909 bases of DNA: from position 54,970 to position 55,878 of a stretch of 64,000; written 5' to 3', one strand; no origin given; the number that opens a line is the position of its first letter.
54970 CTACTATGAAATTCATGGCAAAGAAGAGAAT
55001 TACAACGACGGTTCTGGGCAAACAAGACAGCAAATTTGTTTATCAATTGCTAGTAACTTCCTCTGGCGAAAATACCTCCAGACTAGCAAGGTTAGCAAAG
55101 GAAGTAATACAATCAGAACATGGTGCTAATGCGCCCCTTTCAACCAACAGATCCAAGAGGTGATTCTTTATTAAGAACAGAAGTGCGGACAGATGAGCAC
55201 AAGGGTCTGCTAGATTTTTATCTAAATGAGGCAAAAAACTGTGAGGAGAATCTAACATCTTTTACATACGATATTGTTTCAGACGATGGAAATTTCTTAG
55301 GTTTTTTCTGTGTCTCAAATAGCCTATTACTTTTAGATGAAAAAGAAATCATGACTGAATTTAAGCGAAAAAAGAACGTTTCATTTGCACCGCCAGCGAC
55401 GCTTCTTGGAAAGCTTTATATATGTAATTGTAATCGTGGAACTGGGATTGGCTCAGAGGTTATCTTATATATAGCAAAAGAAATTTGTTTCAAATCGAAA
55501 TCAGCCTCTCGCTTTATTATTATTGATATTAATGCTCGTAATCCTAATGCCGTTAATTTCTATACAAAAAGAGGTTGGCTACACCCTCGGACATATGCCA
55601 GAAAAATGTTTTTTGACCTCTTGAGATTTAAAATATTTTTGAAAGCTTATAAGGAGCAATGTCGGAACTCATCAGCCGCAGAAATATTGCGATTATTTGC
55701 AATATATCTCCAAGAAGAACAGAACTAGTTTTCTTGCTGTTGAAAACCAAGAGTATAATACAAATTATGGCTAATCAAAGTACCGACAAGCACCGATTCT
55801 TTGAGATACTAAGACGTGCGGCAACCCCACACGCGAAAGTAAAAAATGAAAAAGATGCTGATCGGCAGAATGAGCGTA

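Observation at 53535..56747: Recently inserted IS1595-family transposon with intact IRs, 8-bp target duplication and 2 kb of cargo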

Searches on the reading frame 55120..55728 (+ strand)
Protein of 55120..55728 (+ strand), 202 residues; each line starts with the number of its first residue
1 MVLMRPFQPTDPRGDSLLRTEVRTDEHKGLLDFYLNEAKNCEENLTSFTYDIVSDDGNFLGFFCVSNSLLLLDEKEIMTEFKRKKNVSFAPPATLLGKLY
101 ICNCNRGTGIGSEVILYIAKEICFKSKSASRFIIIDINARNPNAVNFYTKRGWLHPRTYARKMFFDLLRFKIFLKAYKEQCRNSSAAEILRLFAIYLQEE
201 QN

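Call 6: search_protein_families(library=pfam, proteins=[window:55120-55728:+], max_evalue=0.1)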
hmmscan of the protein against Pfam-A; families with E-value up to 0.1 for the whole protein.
window:55120-55728:+ (202 aa): 4 families
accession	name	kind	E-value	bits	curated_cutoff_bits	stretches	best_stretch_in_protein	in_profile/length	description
PF00583.31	Acetyltransf_1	-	0.00051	20.8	20.7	1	46-153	34-116/116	Acetyltransferase (GNAT) family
PF13508.13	Acetyltransf_7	-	0.003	18.3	27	1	97-153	32-82/84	Acetyltransferase (GNAT) domain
PF08445.16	FR47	-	0.0075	16.7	22.1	1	89-153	17-77/86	FR47-like protein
PF13673.13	Acetyltransf_10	-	0.011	16.1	23.6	1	96-153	54-107/128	Acetyltransferase (GNAT) domain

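Call 8: search_protein_families(library=ncbifam, proteins=[window:55120-55728:+], max_evalue=0.1)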
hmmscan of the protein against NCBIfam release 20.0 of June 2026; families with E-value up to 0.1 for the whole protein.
window:55120-55728:+ (202 aa): 2 families
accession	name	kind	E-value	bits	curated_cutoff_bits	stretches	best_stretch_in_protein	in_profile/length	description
NF000482.1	AAC_3_XI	exception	0.047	13.5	300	1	89-154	71-133/148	aminoglycoside N-acetyltransferase AAC(3)-XI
NF000225.3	AAC_6p_Strep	exception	0.098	12.6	250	0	99-153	72-124/156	aminoglycoside 6'-N-acetyltransferase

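Call 9: search_protein_families(library=padloc, proteins=[window:55120-55728:+], max_evalue=0.1)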
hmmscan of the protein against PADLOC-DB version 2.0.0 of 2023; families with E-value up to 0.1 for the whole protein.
window:55120-55728:+ (202 aa): 0 families

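Call 21: search_solved_structures(query=window:55120-55728:+, max_evalue=10, show_alignments=2)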
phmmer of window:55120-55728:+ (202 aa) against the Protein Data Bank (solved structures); distinct sequences matched with E-value up to 10: 18.
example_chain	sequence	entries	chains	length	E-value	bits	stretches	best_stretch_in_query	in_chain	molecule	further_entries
5zgn_C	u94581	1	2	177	0.0065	19.6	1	47-155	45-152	KacT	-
5xun_A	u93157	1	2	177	0.023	17.8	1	47-155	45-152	Acetyltransferase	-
3bj7_A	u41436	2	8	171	0.083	16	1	98-153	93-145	Diamine acetyltransferase 1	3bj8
2f5i_A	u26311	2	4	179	0.18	14.8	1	98-153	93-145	Diamine acetyltransferase 1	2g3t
2fxf_A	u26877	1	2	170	0.18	14.8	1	98-153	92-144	Diamine acetyltransferase 1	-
9mgt_A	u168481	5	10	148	0.18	14.8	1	89-161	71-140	Aminoglycoside N-acetyltransferase AAC(3)-XI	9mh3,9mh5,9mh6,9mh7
2b3u_A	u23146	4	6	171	0.19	14.8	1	98-153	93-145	Diamine acetyltransferase 1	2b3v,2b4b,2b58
2b4d_A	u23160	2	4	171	0.19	14.8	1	98-153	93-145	Diamine acetyltransferase 1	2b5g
2jev_A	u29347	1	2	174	0.19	14.8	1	98-153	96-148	DIAMINE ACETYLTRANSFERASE 1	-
7f36_A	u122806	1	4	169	0.22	14.6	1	83-168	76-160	N-acetyltransferase domain-containing protein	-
6g96_B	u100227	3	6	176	0.28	14.2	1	33-150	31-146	Acetyltransferase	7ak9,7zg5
7ak8_A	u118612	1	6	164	0.34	14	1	83-167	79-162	GCN5 family acetyltransferase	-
5fvj_A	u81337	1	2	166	0.35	13.9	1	83-167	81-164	PUTATIVE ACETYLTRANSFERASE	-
2r1i_A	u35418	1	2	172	0.35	13.9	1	83-156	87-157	GCN5-related N-acetyltransferase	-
6yzz_A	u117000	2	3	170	0.38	13.8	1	101-153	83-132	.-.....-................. 50 | Acyl-CoA N-acyltransferases (NAT) superfamily protein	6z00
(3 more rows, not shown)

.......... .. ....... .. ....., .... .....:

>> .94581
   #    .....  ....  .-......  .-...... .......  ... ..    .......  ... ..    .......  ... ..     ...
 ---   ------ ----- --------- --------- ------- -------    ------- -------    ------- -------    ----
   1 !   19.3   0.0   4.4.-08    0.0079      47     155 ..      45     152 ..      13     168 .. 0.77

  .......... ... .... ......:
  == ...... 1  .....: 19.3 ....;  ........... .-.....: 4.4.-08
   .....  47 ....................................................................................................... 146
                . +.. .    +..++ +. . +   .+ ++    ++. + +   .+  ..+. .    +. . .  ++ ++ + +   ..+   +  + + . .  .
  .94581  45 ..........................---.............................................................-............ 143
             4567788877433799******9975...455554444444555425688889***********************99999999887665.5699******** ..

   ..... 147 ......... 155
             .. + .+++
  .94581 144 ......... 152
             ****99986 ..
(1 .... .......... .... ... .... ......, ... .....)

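Call 47: find_homologous_proteins(query=window:55120-55728:+, max_evalue=0.001)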
Query window:55120-55728:+ (202 aa): 1 proteins with E <= 0.001 among 83 candidates.
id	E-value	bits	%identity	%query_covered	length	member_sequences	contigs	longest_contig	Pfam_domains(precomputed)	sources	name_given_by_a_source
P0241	2.6e-132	457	100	100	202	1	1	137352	-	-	-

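Call 54: search_protein_families(library=phrogs, proteins=[window:55120-55728:+], max_evalue=0.01)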
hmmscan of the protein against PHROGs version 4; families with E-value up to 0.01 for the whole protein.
window:55120-55728:+ (202 aa): 3 families
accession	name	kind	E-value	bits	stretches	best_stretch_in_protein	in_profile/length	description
phrog_1758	-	other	7e-11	43.4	1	31-170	34-181/184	acetyltransferase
phrog_3810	-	other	0.00041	21.4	1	99-167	91-153/155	acetyltransferase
phrog_21214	-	other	0.009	17.1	0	80-152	58-121/129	acetyltransferase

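Call 56: find_related_loci(query=window:55120-55728:+, collection=viral_contigs, flank=5000)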
Query window:55120-55728:+ (202 aa) in viral_contigs; peptide patterns used: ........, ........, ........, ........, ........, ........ (x = any residue, [..] = any of these).
2 stretches matched a pattern, but none encodes a relative of the query by tblastn (E <= 1e-3).

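Call 59: search_protein_representatives(protein=window:55120-55728:+)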
Query: 202 residues. Proteins with E-value up to 0.001 (for the whole library): 82; up to 1e-10: 6; up to 1e-30: 1. The best 82 are listed.
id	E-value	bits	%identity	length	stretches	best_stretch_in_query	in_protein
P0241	8.3e-133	456.5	100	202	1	1-202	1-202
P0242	4.8e-28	114.7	39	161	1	2-164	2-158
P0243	3.1e-27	112.0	37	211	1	2-198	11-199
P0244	1.3e-23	100.2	38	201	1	4-194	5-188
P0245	2.2e-22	96.2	35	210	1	1-193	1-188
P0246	1.1e-20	90.7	33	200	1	1-190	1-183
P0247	1.5e-10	57.6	36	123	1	4-115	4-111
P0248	1.5e-09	54.4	30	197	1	28-177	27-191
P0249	1.2e-08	51.4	36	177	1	29-171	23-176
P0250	8.0e-08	48.7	27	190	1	57-183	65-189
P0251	8.3e-08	48.6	31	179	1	30-169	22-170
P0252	1.4e-07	47.9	32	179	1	28-171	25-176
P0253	3.4e-07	46.6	29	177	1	29-179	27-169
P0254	6.5e-07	45.7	29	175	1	30-170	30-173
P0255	6.8e-07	45.7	33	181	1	29-171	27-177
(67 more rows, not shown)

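Call 62: search_solved_structures(query=A4, max_evalue=0.01)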
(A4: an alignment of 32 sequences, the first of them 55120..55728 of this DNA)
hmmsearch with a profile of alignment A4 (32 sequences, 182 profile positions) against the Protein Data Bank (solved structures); distinct sequences matched with E-value up to 0.01: 71 (the best 60 are shown).
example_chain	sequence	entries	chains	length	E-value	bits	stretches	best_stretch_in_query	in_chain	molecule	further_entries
6gts_A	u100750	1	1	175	5e-29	104.8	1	5-177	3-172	Acetyltransferase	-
6ajm_A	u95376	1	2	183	1.6e-28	103.1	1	5-177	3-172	N-acetyltransferase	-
6ajn_A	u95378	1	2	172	2.7e-28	102.4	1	5-174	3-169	N-acetyltransferase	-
5zgn_C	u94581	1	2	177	1.9e-27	99.7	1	13-177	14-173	KacT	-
6gtq_A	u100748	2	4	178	4.7e-27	98.4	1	6-177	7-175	N-acetyltransferase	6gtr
6gtp_A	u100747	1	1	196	6.5e-27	97.9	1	6-177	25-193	N-acetyltransferase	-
7chd_A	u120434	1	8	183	7.8e-27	97.6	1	5-177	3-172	N-acetyltransferase domain-containing protein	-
5xun_A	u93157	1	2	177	4.2e-26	95.3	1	13-177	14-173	Acetyltransferase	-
7f37_B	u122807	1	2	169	7e-26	94.5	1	10-153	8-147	GNAT family N-acetyltransferase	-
9ilr_A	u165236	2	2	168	9.5e-25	90.9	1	11-167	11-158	N-acetyltransferase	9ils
6g96_B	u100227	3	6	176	4.4e-24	88.7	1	13-149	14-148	Acetyltransferase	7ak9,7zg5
7f36_A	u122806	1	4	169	2.3e-22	83.1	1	10-176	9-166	N-acetyltransferase domain-containing protein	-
5fvj_A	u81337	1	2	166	1.8e-21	80.1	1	10-169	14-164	PUTATIVE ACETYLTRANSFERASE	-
7ak8_A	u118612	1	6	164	1.9e-21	80.1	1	10-169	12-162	GCN5 family acetyltransferase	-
7ak7_A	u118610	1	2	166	3.7e-20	75.9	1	12-154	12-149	Acetyltransferase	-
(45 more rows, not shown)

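Call 63: search_protein_families(library=ncbifam, alignment_id=A4, max_evalue=0.01)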
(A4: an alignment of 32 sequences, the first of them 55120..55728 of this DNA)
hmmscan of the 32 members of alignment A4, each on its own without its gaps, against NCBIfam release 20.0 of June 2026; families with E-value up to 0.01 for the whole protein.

A. member 1, window:55120-55728:+ (202 aa): 0 families

B. families by the number of members that match (of 32 scanned): 23 families
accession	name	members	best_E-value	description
TIGR01575.1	rimI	11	4e-07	ribosomal protein S18-alanine N-acetyltransferase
NF007853.0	PRK10562.1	8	0.00013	N-acetyltransferase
NF053587.1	SpmdActasePaiA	7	6.4e-05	spermidine/spermine N(1)-acetyltransferase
NF002959.0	PRK03624.1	5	0.00022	GNAT family acetyltransferase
NF010241.0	PRK13688.1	3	0.00036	N-acetyltransferase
NF007025.1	PRK09491.1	3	0.00043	ribosomal protein S18-alanine N-acetyltransferase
NF007807.0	PRK10514.1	3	0.0012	acetyltransferase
NF008212.0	PRK10975.1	3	0.0029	dTDP-4-amino-4,6-dideoxy-D-galactose acyltransferase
NF000482.1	AAC_3_XI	3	0.0041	aminoglycoside N-acetyltransferase AAC(3)-XI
NF033693.0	AAC_6p_Ie_fam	2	2e-05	AAC(6')-Ie family aminoglycoside N-acetyltransferase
NF041716.1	HxA_phane_GNAT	2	2.2e-05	cyclophane-containing RiPP N-acetyltransferase HaaN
NF000358.1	sat2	2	2.8e-05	streptothricin N-acetyltransferase Sat2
NF000487.1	stat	2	0.00041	streptothricin N-acetyltransferase STAT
NF040501.1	resist_ArsN2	2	0.00061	arsenic resistance N-acetyltransferase ArsN2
TIGR03585.1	PseH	2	0.00099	UDP-4-amino-4,6-dideoxy-N-acetyl-beta-L-altrosamine N-acetyltransferase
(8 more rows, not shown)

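Call 64: find_encoding_contigs(protein=P0243, flank=4000, max_places=4)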
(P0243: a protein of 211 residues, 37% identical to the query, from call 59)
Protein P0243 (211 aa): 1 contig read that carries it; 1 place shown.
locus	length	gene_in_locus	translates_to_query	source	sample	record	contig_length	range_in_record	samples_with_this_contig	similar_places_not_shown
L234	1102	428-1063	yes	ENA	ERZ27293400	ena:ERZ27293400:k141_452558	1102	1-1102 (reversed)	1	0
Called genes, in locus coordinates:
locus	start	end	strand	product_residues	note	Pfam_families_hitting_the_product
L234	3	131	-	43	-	?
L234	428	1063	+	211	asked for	PF00583:Acetyltransf_1 (weak)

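Call 66: find_encoding_contigs(protein=P0244, flank=4000, max_places=4)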
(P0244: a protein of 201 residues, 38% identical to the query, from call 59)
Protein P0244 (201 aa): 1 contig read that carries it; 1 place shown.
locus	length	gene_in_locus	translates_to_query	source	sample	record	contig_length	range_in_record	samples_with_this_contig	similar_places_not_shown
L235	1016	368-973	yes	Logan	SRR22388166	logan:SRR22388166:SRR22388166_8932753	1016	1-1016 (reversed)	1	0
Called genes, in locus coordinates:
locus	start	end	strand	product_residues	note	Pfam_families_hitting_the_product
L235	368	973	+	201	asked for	-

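Call 67: find_encoding_contigs(protein=P0245, flank=4000, max_places=4)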
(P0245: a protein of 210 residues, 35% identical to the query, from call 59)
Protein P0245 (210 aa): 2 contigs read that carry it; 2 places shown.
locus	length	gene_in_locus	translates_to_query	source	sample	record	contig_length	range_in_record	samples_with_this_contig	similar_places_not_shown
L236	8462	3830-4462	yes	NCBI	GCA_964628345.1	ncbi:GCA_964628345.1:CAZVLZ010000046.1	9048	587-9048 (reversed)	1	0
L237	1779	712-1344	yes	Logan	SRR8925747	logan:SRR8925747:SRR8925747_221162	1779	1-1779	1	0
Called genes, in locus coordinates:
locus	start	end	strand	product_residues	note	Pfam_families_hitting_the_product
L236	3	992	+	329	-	?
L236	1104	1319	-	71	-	-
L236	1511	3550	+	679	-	PF02518:HATPase_c, PF00204:DNA_gyraseB, PF01751:Toprim, PF00986:DNA_gyraseB_C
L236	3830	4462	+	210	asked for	PF00583:Acetyltransf_1 (weak), PF13508:Acetyltransf_7 (weak)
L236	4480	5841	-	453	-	-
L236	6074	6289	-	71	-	-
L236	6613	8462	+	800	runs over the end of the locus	PF00479:G6PD_N, PF03807:F420_oxidored (faint), PF02781:G6PD_C, PF03446:NAD_binding_2, PF00393:6PGD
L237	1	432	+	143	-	?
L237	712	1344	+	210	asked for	PF00583:Acetyltransf_1 (weak), PF13508:Acetyltransf_7 (weak)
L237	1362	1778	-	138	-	?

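Call 80: find_encoding_contigs(protein=P0246, flank=5000, max_places=4)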
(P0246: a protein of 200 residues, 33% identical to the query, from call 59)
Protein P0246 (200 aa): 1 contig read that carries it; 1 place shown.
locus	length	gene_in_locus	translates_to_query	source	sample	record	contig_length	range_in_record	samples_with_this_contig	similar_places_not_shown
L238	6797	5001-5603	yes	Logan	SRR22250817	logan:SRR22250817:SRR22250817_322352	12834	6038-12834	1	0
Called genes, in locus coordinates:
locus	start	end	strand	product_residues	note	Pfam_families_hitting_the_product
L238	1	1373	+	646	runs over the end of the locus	PF01555:N6_N4_Mtase, PF00801:PKD (faint)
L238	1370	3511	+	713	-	PF04851:ResIII, PF18766:SWI2_SNF2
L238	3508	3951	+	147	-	PF08722:Tn7_TnsA-like_N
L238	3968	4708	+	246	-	PF12705:PDDEXK_1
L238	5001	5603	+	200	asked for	PF00583:Acetyltransf_1 (weak)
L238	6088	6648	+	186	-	-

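Call 81: find_encoding_contigs(protein=P0242, flank=5000, max_places=4)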
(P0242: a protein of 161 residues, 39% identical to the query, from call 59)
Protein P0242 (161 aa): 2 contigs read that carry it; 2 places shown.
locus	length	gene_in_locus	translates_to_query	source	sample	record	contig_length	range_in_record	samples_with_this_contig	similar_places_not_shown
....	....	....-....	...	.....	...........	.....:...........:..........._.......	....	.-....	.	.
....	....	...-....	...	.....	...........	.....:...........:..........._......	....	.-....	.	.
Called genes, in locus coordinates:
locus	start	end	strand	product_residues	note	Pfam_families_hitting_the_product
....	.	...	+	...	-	?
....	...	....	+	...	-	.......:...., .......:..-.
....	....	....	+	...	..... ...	-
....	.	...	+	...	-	?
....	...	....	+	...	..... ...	-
